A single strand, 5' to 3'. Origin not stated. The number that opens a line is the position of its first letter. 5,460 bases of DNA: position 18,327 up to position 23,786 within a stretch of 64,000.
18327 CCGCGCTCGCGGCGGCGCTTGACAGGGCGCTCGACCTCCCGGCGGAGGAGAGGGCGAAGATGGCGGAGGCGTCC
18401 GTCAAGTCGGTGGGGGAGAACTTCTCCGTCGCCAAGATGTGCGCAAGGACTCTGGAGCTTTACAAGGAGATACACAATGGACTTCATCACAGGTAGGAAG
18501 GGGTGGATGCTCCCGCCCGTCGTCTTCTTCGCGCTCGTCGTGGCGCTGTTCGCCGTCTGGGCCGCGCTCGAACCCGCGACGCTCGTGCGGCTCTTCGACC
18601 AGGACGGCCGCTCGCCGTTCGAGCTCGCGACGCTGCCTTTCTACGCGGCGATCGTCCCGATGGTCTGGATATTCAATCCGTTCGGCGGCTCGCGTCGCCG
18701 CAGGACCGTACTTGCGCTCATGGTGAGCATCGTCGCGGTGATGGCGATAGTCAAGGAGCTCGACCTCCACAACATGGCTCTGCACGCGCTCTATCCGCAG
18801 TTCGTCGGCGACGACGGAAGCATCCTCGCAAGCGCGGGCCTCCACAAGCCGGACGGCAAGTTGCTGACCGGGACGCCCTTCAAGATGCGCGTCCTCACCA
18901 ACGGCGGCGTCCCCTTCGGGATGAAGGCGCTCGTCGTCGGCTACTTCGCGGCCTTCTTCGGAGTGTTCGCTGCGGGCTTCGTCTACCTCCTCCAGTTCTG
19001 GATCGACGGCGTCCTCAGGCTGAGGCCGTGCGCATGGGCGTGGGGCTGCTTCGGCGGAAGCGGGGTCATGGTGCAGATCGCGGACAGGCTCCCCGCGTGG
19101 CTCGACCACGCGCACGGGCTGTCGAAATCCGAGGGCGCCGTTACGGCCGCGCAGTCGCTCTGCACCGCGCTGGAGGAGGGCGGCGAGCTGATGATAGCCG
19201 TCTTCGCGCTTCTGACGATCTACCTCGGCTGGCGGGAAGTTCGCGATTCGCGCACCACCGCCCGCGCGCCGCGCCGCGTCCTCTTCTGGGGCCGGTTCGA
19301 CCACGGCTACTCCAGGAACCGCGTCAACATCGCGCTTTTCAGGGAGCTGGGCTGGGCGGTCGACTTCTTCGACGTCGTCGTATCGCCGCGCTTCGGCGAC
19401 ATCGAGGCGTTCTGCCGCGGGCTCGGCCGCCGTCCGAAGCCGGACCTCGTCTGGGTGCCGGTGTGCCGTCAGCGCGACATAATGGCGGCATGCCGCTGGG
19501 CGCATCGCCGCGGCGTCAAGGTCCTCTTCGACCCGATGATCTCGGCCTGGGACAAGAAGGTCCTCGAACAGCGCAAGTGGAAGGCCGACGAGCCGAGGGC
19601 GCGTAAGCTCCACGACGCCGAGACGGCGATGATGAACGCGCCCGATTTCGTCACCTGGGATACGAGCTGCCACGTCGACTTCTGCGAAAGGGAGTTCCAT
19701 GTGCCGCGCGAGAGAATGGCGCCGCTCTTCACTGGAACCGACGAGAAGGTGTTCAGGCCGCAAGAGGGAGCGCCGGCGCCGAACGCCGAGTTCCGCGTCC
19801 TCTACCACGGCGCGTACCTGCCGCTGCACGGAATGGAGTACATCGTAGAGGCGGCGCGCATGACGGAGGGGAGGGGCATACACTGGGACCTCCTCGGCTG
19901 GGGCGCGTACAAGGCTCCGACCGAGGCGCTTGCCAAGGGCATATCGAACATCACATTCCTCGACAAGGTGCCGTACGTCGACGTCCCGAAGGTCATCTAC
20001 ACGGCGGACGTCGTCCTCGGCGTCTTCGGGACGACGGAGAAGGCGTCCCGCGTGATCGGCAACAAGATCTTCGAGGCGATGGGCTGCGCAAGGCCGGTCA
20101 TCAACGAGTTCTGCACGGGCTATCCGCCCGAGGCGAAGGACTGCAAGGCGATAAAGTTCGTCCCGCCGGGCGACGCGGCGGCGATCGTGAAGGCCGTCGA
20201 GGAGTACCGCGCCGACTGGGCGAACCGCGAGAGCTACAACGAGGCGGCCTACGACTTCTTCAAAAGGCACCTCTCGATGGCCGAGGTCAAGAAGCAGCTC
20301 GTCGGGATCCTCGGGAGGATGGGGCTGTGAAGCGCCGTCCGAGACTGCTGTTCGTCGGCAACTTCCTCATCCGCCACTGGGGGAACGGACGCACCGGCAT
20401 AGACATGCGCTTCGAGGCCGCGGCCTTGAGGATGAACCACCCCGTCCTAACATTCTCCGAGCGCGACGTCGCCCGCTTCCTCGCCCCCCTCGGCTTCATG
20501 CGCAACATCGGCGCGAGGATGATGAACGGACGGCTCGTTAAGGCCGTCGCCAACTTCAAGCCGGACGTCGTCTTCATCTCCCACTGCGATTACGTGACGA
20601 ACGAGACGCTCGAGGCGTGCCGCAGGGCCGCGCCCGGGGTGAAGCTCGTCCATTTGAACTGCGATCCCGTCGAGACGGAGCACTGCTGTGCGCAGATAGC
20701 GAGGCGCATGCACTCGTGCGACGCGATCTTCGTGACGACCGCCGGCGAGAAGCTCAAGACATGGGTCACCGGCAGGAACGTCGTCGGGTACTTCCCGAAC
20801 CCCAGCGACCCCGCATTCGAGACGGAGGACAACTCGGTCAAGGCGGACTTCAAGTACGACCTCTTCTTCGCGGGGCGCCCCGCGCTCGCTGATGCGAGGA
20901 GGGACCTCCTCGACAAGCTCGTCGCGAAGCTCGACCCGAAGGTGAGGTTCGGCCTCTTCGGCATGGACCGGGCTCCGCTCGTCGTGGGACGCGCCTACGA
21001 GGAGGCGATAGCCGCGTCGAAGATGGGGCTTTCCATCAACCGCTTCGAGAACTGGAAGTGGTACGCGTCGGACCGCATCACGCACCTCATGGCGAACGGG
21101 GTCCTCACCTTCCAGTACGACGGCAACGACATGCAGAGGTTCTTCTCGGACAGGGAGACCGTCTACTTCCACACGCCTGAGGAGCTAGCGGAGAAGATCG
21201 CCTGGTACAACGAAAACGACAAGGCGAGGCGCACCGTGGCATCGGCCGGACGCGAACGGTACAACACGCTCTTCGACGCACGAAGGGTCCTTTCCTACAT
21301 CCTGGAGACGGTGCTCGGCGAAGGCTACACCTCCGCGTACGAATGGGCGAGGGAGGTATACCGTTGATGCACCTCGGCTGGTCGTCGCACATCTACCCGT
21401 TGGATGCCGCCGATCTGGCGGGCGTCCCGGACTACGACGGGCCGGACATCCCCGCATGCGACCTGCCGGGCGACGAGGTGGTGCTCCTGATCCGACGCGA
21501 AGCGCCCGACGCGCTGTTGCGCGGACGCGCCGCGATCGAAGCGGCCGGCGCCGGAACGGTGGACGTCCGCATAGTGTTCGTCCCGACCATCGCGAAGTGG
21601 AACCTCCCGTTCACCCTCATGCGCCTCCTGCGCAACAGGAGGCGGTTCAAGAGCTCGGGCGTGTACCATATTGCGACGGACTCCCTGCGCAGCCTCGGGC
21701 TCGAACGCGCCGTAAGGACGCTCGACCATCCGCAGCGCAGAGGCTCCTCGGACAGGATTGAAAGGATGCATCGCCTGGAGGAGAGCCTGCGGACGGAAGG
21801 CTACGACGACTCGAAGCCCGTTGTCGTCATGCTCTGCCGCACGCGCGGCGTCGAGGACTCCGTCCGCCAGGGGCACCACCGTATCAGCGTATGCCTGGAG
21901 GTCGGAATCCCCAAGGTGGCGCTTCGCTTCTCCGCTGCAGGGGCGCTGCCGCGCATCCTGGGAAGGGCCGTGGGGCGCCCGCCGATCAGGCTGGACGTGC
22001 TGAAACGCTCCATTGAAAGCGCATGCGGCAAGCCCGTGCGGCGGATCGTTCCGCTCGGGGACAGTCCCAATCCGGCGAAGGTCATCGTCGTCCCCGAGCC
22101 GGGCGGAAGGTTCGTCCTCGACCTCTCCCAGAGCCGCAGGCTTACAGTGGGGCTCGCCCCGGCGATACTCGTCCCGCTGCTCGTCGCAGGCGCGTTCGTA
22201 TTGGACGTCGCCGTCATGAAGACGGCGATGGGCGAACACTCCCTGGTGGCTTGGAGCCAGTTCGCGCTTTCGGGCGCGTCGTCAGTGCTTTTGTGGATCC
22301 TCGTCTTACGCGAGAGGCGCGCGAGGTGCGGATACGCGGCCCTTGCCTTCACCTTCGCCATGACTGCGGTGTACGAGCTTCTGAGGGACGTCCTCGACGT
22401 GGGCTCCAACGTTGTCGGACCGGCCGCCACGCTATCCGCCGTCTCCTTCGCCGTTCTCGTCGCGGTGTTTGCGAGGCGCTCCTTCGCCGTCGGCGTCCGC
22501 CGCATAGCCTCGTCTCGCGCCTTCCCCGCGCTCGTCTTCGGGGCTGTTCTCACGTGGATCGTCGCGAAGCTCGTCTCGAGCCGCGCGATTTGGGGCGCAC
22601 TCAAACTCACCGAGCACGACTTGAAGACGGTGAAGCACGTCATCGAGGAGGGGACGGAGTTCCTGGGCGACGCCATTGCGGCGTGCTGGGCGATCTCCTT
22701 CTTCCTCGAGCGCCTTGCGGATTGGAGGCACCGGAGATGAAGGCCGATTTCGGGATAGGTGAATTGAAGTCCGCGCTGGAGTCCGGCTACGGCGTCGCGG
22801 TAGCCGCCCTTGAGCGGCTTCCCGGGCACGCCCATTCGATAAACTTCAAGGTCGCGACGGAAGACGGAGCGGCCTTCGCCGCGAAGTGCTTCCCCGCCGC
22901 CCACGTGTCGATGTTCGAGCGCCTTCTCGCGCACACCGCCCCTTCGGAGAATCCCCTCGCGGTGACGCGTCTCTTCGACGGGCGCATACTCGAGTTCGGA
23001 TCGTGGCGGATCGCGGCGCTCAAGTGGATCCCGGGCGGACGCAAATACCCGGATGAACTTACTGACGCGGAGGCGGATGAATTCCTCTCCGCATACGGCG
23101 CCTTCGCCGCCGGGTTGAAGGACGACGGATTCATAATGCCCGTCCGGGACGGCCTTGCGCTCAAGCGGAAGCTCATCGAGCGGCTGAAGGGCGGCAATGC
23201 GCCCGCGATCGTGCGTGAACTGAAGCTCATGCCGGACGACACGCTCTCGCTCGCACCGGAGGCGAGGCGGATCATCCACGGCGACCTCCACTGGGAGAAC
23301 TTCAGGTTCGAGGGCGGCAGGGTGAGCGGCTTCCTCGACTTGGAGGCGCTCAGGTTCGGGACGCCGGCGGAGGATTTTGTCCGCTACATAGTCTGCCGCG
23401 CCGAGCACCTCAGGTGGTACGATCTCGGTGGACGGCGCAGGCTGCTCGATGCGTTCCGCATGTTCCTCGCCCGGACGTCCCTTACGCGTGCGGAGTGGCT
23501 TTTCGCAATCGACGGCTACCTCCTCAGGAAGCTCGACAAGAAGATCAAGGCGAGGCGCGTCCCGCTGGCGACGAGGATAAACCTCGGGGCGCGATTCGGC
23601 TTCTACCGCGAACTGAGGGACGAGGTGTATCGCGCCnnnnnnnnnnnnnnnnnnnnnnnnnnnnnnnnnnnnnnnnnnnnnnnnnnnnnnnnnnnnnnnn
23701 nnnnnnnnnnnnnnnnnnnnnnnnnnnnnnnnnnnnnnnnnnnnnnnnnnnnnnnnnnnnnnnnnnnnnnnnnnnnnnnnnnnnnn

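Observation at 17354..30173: lic-like phospho-alcohol decoration pathway embedded in a translationally coupled glycan cluster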

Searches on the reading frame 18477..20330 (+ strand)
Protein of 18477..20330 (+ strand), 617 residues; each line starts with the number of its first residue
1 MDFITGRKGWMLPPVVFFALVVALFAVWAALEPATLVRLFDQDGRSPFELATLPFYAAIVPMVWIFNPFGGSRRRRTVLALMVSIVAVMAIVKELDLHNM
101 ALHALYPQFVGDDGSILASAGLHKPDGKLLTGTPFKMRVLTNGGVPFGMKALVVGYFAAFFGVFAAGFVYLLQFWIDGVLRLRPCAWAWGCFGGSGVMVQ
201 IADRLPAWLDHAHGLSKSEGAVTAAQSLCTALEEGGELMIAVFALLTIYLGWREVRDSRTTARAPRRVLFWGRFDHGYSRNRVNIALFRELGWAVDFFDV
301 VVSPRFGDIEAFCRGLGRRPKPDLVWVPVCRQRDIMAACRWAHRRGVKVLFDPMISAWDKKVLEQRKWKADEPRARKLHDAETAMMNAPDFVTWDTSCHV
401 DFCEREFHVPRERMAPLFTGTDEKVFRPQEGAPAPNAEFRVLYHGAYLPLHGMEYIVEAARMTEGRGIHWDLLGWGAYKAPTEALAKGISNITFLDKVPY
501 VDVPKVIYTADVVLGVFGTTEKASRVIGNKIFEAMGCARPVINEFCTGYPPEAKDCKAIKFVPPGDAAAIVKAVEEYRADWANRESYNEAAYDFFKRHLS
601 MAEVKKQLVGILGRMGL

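Call 6: search_protein_families(library=pfam, proteins=[window:18477-20330:+], max_evalue=0.01)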
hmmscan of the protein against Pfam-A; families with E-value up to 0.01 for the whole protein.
window:18477-20330:+ (617 aa): 3 families
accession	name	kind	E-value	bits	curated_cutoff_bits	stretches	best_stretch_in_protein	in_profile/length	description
PF13692.12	Glyco_trans_1_4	-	5.2e-11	43.4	27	1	439-577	2-139/142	Glycosyl transferases group 1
PF13524.12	Glyco_trans_1_2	-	1.4e-06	28.7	25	1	467-607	14-141/144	Glycosyl transferase-like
PF00534.26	Glycos_transf_1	-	2.5e-06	27.6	26.4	1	435-593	12-171/172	Glycosyl transferases group 1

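Call 8: search_protein_families(library=ncbifam, proteins=[window:18477-20330:+], max_evalue=0.01)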
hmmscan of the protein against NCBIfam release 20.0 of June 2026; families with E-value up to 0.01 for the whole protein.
window:18477-20330:+ (617 aa): 4 families
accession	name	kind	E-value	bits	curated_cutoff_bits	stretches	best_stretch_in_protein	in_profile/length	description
NF007640.0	PRK10307.1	subfamily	1.9e-12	46.8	276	1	436-609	227-401/411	WcaI family glycosyltransferase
TIGR03088.1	stp2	hypoth_equivalog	9.1e-09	34.8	409.05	1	405-608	153-366/374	TIGR03088 family PEP-CTERM/XrtA system glycosyltransferase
TIGR04007.1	wcaI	equivalog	0.00075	18.2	800.45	1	423-532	218-326/407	colanic acid biosynthesis glycosyltransferase WcaI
TIGR04063.1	stp3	hypoth_equivalog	0.0027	16.6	442.05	1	333-598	103-378/397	TIGR04063 family PEP-CTERM/XrtA system glycosyltransferase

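Call 29: search_protein_families(library=pfam, proteins=[window:18477-20330:+], max_evalue=10)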
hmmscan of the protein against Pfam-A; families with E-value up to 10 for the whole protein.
window:18477-20330:+ (617 aa): 3 families
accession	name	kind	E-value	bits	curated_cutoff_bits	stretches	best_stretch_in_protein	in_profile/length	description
PF13692.12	Glyco_trans_1_4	-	5.2e-11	43.4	27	1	439-577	2-139/142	Glycosyl transferases group 1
PF13524.12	Glyco_trans_1_2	-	1.4e-06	28.7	25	1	467-607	14-141/144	Glycosyl transferase-like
PF00534.26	Glycos_transf_1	-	2.5e-06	27.6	26.4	1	435-593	12-171/172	Glycosyl transferases group 1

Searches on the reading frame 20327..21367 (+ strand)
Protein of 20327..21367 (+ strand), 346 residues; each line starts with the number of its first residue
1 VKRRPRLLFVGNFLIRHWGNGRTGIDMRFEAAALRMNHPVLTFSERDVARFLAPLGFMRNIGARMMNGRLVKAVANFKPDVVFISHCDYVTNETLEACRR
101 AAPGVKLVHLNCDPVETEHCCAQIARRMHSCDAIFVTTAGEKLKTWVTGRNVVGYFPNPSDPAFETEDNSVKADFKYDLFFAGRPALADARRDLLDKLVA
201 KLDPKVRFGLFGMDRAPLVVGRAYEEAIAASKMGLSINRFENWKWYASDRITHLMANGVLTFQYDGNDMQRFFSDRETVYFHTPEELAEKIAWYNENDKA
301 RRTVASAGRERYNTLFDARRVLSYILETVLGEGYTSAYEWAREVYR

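Call 6: search_protein_families(library=pfam, proteins=[window:20327-21367:+], max_evalue=0.01)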
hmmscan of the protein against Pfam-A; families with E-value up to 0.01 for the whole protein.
window:20327-21367:+ (346 aa): 1 family
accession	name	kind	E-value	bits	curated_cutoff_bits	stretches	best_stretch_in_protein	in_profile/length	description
PF13524.12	Glyco_trans_1_2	-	1.9e-18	67.3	25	1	191-326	1-143/144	Glycosyl transferase-like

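Call 8: search_protein_families(library=ncbifam, proteins=[window:20327-21367:+], max_evalue=0.01)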
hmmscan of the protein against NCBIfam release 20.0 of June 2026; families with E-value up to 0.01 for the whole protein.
window:20327-21367:+ (346 aa): 0 families

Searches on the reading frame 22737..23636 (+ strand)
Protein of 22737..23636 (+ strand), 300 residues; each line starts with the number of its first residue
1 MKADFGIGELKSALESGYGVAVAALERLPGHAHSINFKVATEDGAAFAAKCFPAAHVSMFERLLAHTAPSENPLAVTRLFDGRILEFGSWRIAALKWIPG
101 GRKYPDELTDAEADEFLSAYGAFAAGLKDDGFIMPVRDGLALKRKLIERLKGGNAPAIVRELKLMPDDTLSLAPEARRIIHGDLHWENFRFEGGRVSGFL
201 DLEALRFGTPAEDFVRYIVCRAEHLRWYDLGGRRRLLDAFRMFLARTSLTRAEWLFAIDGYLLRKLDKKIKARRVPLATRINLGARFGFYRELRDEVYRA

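Call 98: search_protein_families(library=pfam, proteins=[window:22737-23636:+], max_evalue=10)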
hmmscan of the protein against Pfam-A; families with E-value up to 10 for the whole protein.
window:22737-23636:+ (300 aa): 2 families
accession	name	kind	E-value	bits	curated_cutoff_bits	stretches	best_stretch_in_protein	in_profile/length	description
PF01636.29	APH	-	2.8e-16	60.4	23.2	1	26-231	3-225/239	Phosphotransferase enzyme family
PF19936.4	DUF6399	-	0.27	11.8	35.4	1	36-68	103-135/146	Family of unknown function (DUF6399)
